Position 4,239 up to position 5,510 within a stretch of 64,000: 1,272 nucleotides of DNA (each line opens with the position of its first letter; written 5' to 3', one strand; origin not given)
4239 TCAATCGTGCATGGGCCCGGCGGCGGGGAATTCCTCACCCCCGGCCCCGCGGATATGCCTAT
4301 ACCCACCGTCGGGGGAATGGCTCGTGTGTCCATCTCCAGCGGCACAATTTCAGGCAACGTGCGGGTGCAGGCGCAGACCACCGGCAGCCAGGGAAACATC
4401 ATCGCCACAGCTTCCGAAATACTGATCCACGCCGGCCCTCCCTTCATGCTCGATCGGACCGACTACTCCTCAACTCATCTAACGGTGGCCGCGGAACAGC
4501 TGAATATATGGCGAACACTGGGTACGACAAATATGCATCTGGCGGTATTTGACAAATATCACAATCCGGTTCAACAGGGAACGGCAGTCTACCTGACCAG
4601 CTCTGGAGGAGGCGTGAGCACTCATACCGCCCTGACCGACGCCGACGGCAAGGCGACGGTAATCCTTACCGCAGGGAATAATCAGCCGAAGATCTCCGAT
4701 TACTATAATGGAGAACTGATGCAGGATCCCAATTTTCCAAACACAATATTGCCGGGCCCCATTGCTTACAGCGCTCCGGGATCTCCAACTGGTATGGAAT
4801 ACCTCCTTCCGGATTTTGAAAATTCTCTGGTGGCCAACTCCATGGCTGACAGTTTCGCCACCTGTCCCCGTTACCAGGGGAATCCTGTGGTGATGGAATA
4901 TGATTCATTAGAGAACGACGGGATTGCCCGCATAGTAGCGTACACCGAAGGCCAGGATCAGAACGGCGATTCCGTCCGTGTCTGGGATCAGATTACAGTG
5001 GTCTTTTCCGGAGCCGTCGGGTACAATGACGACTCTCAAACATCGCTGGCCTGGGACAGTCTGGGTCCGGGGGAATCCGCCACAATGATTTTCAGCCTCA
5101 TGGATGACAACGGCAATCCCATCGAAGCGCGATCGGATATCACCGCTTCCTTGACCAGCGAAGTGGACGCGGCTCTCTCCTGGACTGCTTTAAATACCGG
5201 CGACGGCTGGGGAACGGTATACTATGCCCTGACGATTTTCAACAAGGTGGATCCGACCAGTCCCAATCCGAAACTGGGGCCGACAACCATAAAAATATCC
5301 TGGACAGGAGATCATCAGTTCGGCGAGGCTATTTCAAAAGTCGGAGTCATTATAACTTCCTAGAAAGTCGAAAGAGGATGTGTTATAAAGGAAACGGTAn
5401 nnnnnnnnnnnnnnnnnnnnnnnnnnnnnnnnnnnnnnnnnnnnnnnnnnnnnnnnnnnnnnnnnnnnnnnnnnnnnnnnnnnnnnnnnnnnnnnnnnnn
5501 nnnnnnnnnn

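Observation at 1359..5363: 1335-aa Ig-like repeat protein encoded inside the pilN-pilO...pilP-pilQ assembly operon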

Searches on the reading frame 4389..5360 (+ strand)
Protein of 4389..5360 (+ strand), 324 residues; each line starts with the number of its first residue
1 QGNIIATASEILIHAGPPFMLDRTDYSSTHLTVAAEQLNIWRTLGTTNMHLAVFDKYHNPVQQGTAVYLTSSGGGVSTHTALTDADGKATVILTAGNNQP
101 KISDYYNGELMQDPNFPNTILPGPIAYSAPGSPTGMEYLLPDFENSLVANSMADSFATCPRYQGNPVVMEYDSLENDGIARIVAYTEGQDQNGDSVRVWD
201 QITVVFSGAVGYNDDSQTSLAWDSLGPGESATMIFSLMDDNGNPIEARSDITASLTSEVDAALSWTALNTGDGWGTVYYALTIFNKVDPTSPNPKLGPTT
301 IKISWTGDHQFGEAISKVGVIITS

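Call 11: find_homologous_proteins(query=window:4389-5360:+, max_evalue=0.001)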
Query seq(324 aa) (324 aa): 14 proteins with E <= 0.001 among 1785 candidates.
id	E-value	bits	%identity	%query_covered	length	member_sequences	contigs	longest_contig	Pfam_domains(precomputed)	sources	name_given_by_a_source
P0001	3.8e-151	521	72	99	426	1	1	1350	PF02369.23,PF09134.17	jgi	jgi:hypothetical protein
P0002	2.8e-120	420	63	97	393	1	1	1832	PF02369.23,PF09134.17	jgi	jgi:hypothetical protein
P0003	1.2e-87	313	50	99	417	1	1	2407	PF02369.23,PF09134.17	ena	-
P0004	2.0e-80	289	51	95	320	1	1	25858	PF02369.23,PF09134.17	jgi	jgi:hypothetical protein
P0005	1.9e-75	272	48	96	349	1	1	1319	PF02369.23,PF09134.17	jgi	jgi:hypothetical protein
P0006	8.6e-67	244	45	95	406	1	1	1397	PF02369.23,PF09134.17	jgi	jgi:hypothetical protein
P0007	5.3e-65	238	45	94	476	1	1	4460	PF02369.23,PF09134.17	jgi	jgi:hypothetical protein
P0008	1.1e-53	201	47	78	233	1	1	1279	PF02369.23,PF09134.17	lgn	-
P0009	2.5e-51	193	42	89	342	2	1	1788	PF02369.23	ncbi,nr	ncbi:Ig-like domain-containing protein, partial [bacterium]|nr:Ig-like domain-containing protein [ba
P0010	2.1e-46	177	69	36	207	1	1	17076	PF02369.23,PF09134.17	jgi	jgi:hypothetical protein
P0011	4.5e-42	163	50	50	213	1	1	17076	-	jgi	jgi:hypothetical protein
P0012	3.8e-27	114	34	90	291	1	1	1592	PF02369.23,PF09134.17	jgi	-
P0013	1.3e-21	96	33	89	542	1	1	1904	PF02369.23,PF18565.8,PF09134.17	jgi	-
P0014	3.8e-14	71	34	66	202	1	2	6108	-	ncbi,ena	-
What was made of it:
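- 4416..5360 (+): Conserved C-terminal module (aa 1020-1334). It comprises a degenerate Big_1-like domain, a variable insert carrying the invariant NDG-AR-A motif, and a terminal beta-sandwich. Only 14 homologs were found among 5.8 billion clusters (call 11).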

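Call 12: find_encoding_contigs(protein=P0004, flank=10000, max_places=3)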
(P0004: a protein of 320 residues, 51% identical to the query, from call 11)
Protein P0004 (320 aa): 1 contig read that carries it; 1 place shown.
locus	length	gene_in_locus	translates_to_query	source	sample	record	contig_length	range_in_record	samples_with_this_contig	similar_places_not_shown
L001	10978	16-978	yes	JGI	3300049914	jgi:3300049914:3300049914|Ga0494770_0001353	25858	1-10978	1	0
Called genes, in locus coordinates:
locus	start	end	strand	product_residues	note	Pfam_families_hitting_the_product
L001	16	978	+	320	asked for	PF09134:Invasin_D3 (faint), PF02369:Big_1 (weak)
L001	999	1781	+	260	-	-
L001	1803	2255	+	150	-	-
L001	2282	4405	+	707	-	PF07660:STN (faint), PF03958:Secretin_N, PF00263:Secretin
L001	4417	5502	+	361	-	PF00437:T2SSE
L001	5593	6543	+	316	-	PF00890:FAD_binding_2 (weak), PF01134:GIDA (faint), PF01946:Thi4 (weak), PF07992:Pyr_redox_2, PF12831:FAD_oxidored (weak), PF13450:NAD_binding_8 (weak), PF13738:Pyr_redox_3, PF00070:Pyr_redox, +3 more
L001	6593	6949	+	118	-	PF00085:Thioredoxin, PF13098:Thioredoxin_2, PF13905:Thioredoxin_8 (faint)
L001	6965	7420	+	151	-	PF02566:OsmC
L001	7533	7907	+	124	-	PF00072:Response_reg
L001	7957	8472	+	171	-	PF01584:CheW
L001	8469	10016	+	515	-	PF01739:CheR, PF07719:TPR_2 (faint), PF13432:TPR_16 (faint), PF14559:TPR_19 (faint), PF00515:TPR_1 (faint), PF13176:TPR_7 (faint), PF12895:ANAPC3, PF13414:TPR_11 (weak), +6 more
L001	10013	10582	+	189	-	PF01584:CheW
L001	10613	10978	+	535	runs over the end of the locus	PF00015:MCPsignal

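Call 13: find_encoding_contigs(protein=P0010, flank=10000, max_places=3)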
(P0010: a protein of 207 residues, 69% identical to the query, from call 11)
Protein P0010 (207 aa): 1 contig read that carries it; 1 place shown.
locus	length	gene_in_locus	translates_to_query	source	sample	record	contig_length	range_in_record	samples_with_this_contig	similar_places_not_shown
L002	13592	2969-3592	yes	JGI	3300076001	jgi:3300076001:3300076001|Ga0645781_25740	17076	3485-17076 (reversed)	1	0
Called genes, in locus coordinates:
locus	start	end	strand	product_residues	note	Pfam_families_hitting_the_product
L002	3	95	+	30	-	?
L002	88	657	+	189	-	PF04350:PilO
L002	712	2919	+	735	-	PF02369:Big_1, PF09134:Invasin_D3, PF02369:Big_1, PF02369:Big_1, PF09134:Invasin_D3, PF02369:Big_1, PF09134:Invasin_D3, PF02369:Big_1, +8 more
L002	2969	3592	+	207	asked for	PF02369:Big_1 (faint), PF09134:Invasin_D3 (faint)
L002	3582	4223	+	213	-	-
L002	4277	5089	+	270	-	-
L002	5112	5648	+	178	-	-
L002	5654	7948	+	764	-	PF07660:STN, PF03958:Secretin_N, PF00263:Secretin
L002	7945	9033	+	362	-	PF00437:T2SSE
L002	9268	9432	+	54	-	-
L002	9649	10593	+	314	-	PF01946:Thi4 (weak), PF07992:Pyr_redox_2, PF13738:Pyr_redox_3, PF00070:Pyr_redox (weak)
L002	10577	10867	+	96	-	PF12840:HTH_20 (faint), PF01022:HTH_5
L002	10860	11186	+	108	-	PF00085:Thioredoxin, PF13098:Thioredoxin_2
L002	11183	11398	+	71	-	PF19628:DUF6132 (weak)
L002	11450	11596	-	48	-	-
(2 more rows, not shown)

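Call 16: find_related_loci(query=A1, collection=genome_contigs, flank=10000)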
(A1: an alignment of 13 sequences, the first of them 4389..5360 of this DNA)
Query A1 (324 aa) in genome_contigs; peptide patterns used: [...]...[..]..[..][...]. (x = any residue, [..] = any of these).
31 stretches matched a pattern; 26 encode a relative of the query (tblastn E <= 1e-3); 26 distinct loci.
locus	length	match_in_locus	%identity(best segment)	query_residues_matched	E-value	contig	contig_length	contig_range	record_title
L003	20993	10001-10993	59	2-323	2e-124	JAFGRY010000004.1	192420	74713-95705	MAG: bacterium isolate Zod_Metabat.86 k87_1306694, whole genome shotgun sequence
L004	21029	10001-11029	49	4-323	2e-98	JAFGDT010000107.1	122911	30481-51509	MAG: bacterium isolate Zod_Metabat.1186 k87_9805004, whole genome shotgun sequence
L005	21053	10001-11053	49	2-323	1e-96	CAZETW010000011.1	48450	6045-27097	MAG TPA_asm: uncultured bacterium isolate SRP141376_co1_354 genome assembly, contig: NODE_1810_length_48450_cov_45.45926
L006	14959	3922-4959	44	2-308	2e-83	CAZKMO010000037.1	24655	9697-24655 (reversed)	MAG TPA_asm: uncultured bacterium isolate binchicken_co89_50 genome assembly, contig: NODE_3278_length_24655_cov_4.98894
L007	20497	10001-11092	42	1-323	3e-78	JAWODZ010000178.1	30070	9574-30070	MAG: bacterium isolate BLK5-2.bin.76 k191_1122457, whole genome shotgun sequence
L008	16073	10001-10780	48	4-304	2e-77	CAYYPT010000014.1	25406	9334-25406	MAG TPA_asm: uncultured bacterium isolate binchicken_co184_744 genome assembly, contig: NODE_2999_length_25406_cov_9.477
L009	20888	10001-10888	45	4-305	2e-71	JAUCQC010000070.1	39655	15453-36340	MAG: bacterium isolate Bin_019 k127_302140, whole genome shotgun sequence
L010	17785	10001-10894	44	3-306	5e-70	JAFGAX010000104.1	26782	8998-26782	MAG: bacterium isolate Zod_maxbin.0504 k87_2739459, whole genome shotgun sequence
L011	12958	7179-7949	40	4-292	9e-52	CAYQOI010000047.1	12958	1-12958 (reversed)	MAG TPA_asm: uncultured Cytophagia bacterium isolate SRP162660_co2_222 genome assembly, contig: NODE_2243_length_12958_c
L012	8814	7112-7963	38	3-318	3e-50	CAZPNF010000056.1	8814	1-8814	MAG TPA_asm: uncultured bacterium isolate binchicken_co262_332 genome assembly, contig: NODE_9191_length_8814_cov_5.6670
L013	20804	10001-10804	39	4-303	9e-50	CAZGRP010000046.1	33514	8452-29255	MAG TPA_asm: uncultured Cytophagia bacterium isolate SRP216583_co2_59 genome assembly, contig: NODE_706_length_33514_cov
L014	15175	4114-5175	47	2-322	4e-94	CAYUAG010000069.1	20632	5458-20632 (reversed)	MAG TPA_asm: uncultured bacterium isolate SRP068000_co4_478 genome assembly, contig: NODE_2602_length_20632_cov_10.42746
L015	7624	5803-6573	37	1-303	1e-48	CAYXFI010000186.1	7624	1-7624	MAG TPA_asm: uncultured Cytophagia bacterium isolate SRP338002_co1_109 genome assembly, contig: NODE_8894_length_7624_co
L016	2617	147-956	38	4-303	2e-48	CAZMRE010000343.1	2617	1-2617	MAG TPA_asm: uncultured Deferribacteres bacterium isolate binchicken_co164_22 genome assembly, contig: NODE_29776_length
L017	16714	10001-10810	39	4-303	2e-48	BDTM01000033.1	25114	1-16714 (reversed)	Bacterium BMS3Bbin03 DNA, contig: NODE_46, whole genome shotgun sequence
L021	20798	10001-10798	37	6-303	5e-47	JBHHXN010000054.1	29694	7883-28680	MAG: bacterium isolate D_1_bin.48 NODE_328_length_29694_cov_10.041938, whole genome shotgun sequence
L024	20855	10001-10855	37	4-322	2e-44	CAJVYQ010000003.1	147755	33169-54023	MAG TPA_asm: uncultured Deferribacteres bacterium isolate DRR093004_bin.37_MetaBAT_v2.12.1_MAG genome assembly, contig:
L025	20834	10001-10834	35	4-315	2e-42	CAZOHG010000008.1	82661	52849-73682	MAG TPA_asm: uncultured Deferribacteres bacterium isolate SRP163575_co3_314 genome assembly, contig: NODE_193_length_826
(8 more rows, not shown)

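Call 20: search_protein_families(library=pfam, proteins=[L013:345-2054:+, L013:2279-4228:+, L013:4345-5853:+, L013:5875-7086:+, L013:7183-7734:+, L013:10867-11658:+, L013:11866-12897:+, L013:13258-13815:+, L013:13816-14763:+, L013:14741-16114:+], max_evalue=0.01)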
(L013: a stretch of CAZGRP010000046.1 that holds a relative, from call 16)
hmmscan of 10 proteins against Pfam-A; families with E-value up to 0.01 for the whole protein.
L013:345-2054:+ (569 aa): 7 families
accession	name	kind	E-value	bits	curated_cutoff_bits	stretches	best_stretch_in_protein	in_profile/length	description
PF00437.27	T2SSE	-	9.5e-140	465.9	24.9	1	182-564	3-370/370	Type II/IV secretion system protein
PF05157.20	MshEN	-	6.6e-21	74.5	23.1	1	61-147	1-88/90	MshEN domain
PF25199.1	nSTAND_NTPase5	-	0.00015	22.1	34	1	307-369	26-90/145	Novel STAND NTPase 5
PF13191.12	AAA_16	-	0.0003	21.8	32.6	1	308-365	11-66/167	AAA ATPase domain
PF13401.12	AAA_22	-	0.0015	19.2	27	1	321-358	5-42/130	AAA domain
PF13604.12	AAA_30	-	0.0066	16.6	27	0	314-352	11-49/191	AAA domain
PF13555.12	AAA_29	-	0.0069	16.5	27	0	321-350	22-50/61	P-loop containing region of AAA domain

L013:2279-4228:+ (649 aa): 6 families
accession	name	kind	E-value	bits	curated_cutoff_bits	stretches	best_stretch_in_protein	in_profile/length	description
PF00437.27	T2SSE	-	3.6e-141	470.5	24.9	1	262-643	2-370/370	Type II/IV secretion system protein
PF05157.20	MshEN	-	3.9e-20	72.1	23.1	1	147-233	1-88/90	MshEN domain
PF13191.12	AAA_16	-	2.7e-05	25.2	32.6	1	391-488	10-103/167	AAA ATPase domain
PF13401.12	AAA_22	-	0.0043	17.8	27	0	400-438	4-42/130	AAA domain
PF01637.24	ATPase_2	-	0.0071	16.6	33.2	0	386-456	2-75/225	ATPase domain predominantly from Archaea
PF13555.12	AAA_29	-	0.0075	16.4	27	0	400-420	21-41/61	P-loop containing region of AAA domain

L013:4345-5853:+ (502 aa): 9 families
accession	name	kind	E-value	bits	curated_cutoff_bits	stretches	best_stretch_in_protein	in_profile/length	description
PF00158.32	Sigma54_activat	-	2.2e-73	245.9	20.2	1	181-347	1-167/168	Sigma-54 interaction domain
PF25601.1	AAA_lid_14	-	1.1e-26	92.9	27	1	353-426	1-74/87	AAA+ ATPase lid domain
PF00072.30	Response_reg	-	2e-26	92.8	30.2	1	43-152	1-110/111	Response regulator receiver domain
PF14532.12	Sigma54_activ_2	-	6.5e-19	69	25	1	182-352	1-138/138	Sigma-54 interaction domain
PF02954.25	HTH_8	-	1.5e-13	50.7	22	1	455-495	2-42/42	Bacterial regulatory protein, Fis family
PF07728.20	AAA_5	-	1.2e-07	32.3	22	1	205-323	2-123/139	AAA domain (dynein-related subfamily)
PF00004.35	AAA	-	1.3e-05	26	21.2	1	205-339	1-128/131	ATPase family associated with various cellular activities (AAA)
PF13191.12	AAA_16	-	0.0016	19.4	32.6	0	186-241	7-63/167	AAA ATPase domain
PF01078.27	Mg_chelatase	-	0.0053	16.6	20.3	0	261-320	94-155/207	Magnesium chelatase, subunit ChlI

L013:5875-7086:+ (403 aa): 1 family
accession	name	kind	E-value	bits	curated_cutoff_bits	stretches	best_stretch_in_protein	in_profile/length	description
PF00482.28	T2SSF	-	2.2e-64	215.5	25.2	2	68-191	1-125/125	Type II secretion system (T2SS), protein F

L013:7183-7734:+ (183 aa): 1 family
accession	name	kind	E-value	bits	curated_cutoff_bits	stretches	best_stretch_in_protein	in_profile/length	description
PF07963.17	N_methyl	-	9.8e-09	34.9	21.2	1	68-93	1-26/27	Prokaryotic N-terminal methylation motif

L013:10867-11658:+ (263 aa): 0 families

L013:11866-12897:+ (343 aa): 1 family
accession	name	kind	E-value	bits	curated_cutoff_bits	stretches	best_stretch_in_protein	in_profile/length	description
PF01551.29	Peptidase_M23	-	5.4e-33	113.5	28.7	1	239-337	2-96/96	Peptidase family M23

L013:13258-13815:+ (185 aa): 3 families
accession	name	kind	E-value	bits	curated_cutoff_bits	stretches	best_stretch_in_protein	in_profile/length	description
PF00156.33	Pribosyltran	-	1.3e-27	96.5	26.3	1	8-155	4-144/158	Phosphoribosyl transferase domain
PF14681.12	UPRTase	-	7.3e-06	26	27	1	35-135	67-158/206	Uracil phosphoribosyltransferase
PF15609.12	PRTase_2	-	0.00061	19.8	28.8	1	98-142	119-163/188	Phosphoribosyl transferase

L013:13816-14763:+ (315 aa): 2 families
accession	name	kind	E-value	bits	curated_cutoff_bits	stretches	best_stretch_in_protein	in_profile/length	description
PF02729.26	OTCace_N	-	4e-45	153.9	29.9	1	6-149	1-148/148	Aspartate/ornithine carbamoyltransferase, carbamoyl-P binding domain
PF00185.30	OTCace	-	1.7e-27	96.8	29.4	1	155-302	1-157/157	Aspartate/ornithine carbamoyltransferase, Asp/Orn binding domain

L013:14741-16114:+ (457 aa): 3 families
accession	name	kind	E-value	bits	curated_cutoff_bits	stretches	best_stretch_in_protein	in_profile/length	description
PF01979.26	Amidohydro_1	-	1.9e-28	100.2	25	1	84-450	2-343/345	Amidohydrolase family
PF07969.17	Amidohydro_3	-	2.1e-12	47.7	29.7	2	75-99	1-25/472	Amidohydrolase family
PF12890.13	DHOase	-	2.7e-09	37.7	21.2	1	81-266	1-139/142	Dihydro-orotase-like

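Call 21: predict_structure(alignment_id=A1)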
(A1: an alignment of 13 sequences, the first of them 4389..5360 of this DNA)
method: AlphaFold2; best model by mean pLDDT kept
length: 324 residues; sequences in the alignment: 13
mean_pLDDT: 54.9   pTM: 0.43
mean pLDDT of the five models: 54.9, 53.4, 52.4, 52.2, 49.6
residues with pLDDT >= 90: 42; 70-90: 53; 50-70: 61; < 50: 168
segments of 3 or more residues with pLDDT < 50: 1-45, 72-76, 95-128, 131-208
pLDDT, mean of each block of 10 residues (from residue 1): 24 31 28 30 46 54 59 49 71 49 37 40 43 43 33 31 32 30 39 40 44 65 80 77 68 94 90 67 90 91 83 86 90
secondary structure, 60 per line:
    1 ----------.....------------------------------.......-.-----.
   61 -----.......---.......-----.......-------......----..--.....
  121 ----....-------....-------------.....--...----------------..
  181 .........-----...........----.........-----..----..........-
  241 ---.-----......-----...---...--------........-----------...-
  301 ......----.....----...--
elements in order: E11-15 E46-52 E66-72 E76-82 E88-94 H102-107 E116-120 E125-128 E136-139 H153-157 E179-189 E195-205 E210-214 H215-218 E230-239 E250-255 E261-263 E267-269 E278-285 E297-299 E301-306 E311-315 E320-322
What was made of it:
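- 4416..5360 (+): In the AF2 model the last roughly 110 aa reach pLDDT 80-94 and the rest is poor (call 21).
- On Inverse autotransporter (intimin/invasin, type Ve): However, aa 1105-1220 are modelled at pLDDT below 50 (call 21).
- Tried and rejected: AF2 with 13 sequences gave pLDDT 55, and only the last roughly 110 aa are usable (call 21).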

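Call 22: search_protein_families(library=pfam, proteins=[L021:2-610:+, L021:679-1887:+, L021:2130-2576:+, L021:2668-3186:+, L021:3173-3688:+, L021:4076-5833:-, L021:6097-6522:+, L021:6701-7648:+, L021:10876-11658:+, L021:11969-12910:+], max_evalue=0.01)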
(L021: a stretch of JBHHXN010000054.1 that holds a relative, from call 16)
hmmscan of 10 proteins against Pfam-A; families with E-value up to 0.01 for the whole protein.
L021:2-610:+ (202 aa): 7 families
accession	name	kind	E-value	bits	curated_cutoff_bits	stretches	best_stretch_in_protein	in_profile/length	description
PF25601.1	AAA_lid_14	-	2.4e-25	88.6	27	1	54-129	1-76/87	AAA+ ATPase lid domain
PF02954.25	HTH_8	-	1.4e-16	60.3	22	1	156-196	2-42/42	Bacterial regulatory protein, Fis family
PF00158.32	Sigma54_activat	-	1.6e-14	54.4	20.2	1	1-48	120-167/168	Sigma-54 interaction domain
PF14532.12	Sigma54_activ_2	-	0.00044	20.9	25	1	13-53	98-138/138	Sigma-54 interaction domain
PF18024.7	HTH_50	-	0.0037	17.4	27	1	158-199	10-50/50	Helix-turn-helix domain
PF13518.12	HTH_28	-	0.0064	17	25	0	162-197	4-37/52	Helix-turn-helix domain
PF02796.21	HTH_7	-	0.007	16.9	23.8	0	179-195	28-44/45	Helix-turn-helix domain of resolvase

L021:679-1887:+ (402 aa): 1 family
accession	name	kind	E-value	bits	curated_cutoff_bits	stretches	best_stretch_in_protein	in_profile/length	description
PF00482.28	T2SSF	-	1.8e-60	202.8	25.2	2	68-191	1-125/125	Type II secretion system (T2SS), protein F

L021:2130-2576:+ (148 aa): 1 family
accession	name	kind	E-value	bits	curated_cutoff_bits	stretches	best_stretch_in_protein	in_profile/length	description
PF07963.17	N_methyl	-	1.2e-08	34.6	21.2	1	37-62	1-26/27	Prokaryotic N-terminal methylation motif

L021:2668-3186:+ (172 aa): 2 families
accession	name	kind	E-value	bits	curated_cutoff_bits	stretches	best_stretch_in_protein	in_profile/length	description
PF07963.17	N_methyl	-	8.6e-09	35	21.2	1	12-36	2-26/27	Prokaryotic N-terminal methylation motif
PF12019.13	GspH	-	0.00094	20.1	21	1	54-162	3-106/108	Type II transport protein GspH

L021:3173-3688:+ (171 aa): 1 family
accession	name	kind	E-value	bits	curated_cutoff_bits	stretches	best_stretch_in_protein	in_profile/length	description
PF07963.17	N_methyl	-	0.00017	21.4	21.2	1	14-36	4-26/27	Prokaryotic N-terminal methylation motif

L021:4076-5833:- (585 aa): 5 families
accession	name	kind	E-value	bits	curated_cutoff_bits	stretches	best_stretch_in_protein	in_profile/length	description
PF12768.13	Rax2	-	1.7e-15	57.5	28.8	3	192-330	23-164/254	Rax2 C-terminal beta propeller domain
PF17164.10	DUF5122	-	2.9e-12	47.1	27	0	347-366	6-25/36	Domain of unknown function (DUF5122) beta-propeller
PF18962.6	Por_Secre_tail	-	4.8e-08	33.6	27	1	504-578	2-71/75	Secretion system C-terminal sorting domain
PF19565.4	DUF6087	-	0.00011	22.8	27.1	0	71-87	42-58/99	Family of unknown function (DUF6087)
PF13585.12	CHU_C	-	0.0017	18.9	27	1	524-572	29-74/86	CHU_C Type IX secretion signal domain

L021:6097-6522:+ (141 aa): 1 family
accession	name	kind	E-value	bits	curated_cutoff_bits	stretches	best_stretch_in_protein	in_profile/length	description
PF07963.17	N_methyl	-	1.5e-05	24.8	21.2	1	15-35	2-22/27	Prokaryotic N-terminal methylation motif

L021:6701-7648:+ (315 aa): 0 families

L021:10876-11658:+ (260 aa): 0 families

L021:11969-12910:+ (313 aa): 4 families
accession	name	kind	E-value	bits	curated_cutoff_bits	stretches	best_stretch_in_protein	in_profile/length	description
PF01551.29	Peptidase_M23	-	3.4e-34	117.4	28.7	1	209-307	2-96/96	Peptidase family M23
PF12097.14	DUF3573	-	0.00099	18.5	26.6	1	40-128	4-95/383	Protein of unknown function (DUF3573)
PF24915.1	Spectrin_SESTD1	-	0.0066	17.3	27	0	84-163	31-108/110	SESTD1-like, spectrin repeat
PF12329.13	TMF_DNA_bd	-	0.0068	16.8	35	0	59-101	29-71/74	TATA element modulatory factor 1 DNA binding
